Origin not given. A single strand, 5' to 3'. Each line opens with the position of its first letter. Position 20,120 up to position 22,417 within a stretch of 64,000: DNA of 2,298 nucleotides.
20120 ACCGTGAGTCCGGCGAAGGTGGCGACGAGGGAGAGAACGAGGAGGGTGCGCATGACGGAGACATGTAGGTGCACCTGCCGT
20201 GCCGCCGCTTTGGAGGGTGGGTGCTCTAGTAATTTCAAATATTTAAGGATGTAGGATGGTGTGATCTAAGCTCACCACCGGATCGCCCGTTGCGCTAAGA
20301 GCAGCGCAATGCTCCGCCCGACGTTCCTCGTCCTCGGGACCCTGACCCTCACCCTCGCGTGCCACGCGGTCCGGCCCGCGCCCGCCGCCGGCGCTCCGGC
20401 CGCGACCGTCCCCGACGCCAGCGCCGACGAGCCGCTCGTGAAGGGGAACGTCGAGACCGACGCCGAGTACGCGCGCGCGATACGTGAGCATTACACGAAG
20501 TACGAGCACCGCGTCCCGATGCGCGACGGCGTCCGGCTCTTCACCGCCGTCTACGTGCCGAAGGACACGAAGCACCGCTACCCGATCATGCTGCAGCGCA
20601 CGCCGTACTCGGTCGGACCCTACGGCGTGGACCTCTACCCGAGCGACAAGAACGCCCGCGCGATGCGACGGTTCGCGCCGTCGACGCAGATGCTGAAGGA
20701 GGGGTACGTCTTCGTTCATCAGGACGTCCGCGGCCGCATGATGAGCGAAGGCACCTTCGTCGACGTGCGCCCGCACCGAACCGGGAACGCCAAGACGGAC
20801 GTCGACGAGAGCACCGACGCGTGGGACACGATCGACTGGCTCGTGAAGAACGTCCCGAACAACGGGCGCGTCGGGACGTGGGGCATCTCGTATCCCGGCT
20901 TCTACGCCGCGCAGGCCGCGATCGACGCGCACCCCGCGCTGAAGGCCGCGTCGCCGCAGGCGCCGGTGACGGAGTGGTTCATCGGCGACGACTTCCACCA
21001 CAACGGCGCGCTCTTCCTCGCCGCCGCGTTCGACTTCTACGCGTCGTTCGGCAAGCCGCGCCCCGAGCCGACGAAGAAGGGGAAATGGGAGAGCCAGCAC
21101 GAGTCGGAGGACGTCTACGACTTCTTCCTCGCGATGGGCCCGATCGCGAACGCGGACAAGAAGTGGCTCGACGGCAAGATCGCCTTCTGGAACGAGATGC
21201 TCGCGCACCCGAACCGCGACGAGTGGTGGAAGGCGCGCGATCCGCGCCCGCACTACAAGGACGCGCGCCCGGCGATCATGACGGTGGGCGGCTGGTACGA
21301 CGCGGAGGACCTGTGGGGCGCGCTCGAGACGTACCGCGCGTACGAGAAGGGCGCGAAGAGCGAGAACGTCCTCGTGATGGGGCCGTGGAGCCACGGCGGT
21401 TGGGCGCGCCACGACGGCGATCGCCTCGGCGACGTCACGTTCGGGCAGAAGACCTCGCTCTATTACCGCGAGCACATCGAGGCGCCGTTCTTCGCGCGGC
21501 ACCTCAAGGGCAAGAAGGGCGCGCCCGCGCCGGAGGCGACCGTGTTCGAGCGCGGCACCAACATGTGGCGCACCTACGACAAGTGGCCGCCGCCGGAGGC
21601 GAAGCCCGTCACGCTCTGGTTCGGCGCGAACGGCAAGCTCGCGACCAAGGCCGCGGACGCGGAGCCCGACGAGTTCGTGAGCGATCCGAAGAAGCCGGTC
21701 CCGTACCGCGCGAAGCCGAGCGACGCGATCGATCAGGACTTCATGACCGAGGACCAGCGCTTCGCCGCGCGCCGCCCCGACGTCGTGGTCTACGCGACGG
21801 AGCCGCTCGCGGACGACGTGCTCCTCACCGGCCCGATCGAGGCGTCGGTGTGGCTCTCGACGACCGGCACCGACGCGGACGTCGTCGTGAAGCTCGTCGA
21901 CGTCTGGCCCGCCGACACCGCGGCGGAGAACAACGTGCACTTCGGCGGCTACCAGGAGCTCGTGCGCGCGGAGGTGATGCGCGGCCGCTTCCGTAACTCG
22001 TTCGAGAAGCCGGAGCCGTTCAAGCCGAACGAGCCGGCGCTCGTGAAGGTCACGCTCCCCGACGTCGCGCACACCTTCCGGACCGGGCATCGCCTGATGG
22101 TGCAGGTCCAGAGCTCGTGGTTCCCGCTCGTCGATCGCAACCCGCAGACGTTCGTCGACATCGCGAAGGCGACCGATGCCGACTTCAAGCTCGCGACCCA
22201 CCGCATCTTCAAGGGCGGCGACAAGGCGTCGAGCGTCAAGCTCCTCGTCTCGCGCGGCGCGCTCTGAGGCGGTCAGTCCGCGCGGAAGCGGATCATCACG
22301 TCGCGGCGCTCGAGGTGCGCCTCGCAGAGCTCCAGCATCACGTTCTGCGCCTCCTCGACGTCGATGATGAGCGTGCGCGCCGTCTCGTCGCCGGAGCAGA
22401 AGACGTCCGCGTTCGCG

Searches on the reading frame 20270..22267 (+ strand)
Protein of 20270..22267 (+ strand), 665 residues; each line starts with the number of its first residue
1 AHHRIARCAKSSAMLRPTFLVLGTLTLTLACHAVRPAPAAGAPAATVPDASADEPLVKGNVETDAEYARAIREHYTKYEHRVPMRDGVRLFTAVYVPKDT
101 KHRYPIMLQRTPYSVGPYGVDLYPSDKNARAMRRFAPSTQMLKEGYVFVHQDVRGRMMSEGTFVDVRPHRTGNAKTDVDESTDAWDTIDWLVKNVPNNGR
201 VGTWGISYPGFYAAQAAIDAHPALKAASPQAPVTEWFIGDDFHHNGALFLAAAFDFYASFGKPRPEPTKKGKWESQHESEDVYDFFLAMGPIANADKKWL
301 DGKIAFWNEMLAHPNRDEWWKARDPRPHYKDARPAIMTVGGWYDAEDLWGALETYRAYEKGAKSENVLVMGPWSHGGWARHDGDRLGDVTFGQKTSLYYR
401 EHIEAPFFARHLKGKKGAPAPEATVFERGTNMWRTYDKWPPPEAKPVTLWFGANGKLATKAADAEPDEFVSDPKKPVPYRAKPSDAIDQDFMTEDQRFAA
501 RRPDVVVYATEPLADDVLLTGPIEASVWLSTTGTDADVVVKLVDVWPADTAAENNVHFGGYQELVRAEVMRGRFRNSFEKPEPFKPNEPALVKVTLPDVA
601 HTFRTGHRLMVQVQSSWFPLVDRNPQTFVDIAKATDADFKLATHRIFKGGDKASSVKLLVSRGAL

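Call 52: search_protein_families(library=pfam, proteins=[window:20270-22267:+], max_evalue=0.00001)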
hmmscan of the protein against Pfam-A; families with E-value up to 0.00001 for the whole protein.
window:20270-22267:+ (665 aa): 3 families
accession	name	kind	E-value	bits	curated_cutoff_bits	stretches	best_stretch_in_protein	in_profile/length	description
PF02129.25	Peptidase_S15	-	8.5e-53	180.1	23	1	86-376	1-261/262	X-Pro dipeptidyl-peptidase (S15 family)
PF08530.16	PepX_C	-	1e-32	114.3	22.5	1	420-656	6-216/217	X-Pro dipeptidyl-peptidase C-terminal non-catalytic domain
PF00326.27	Peptidase_S9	-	1.1e-07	32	22.6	1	137-238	5-103/213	Prolyl oligopeptidase family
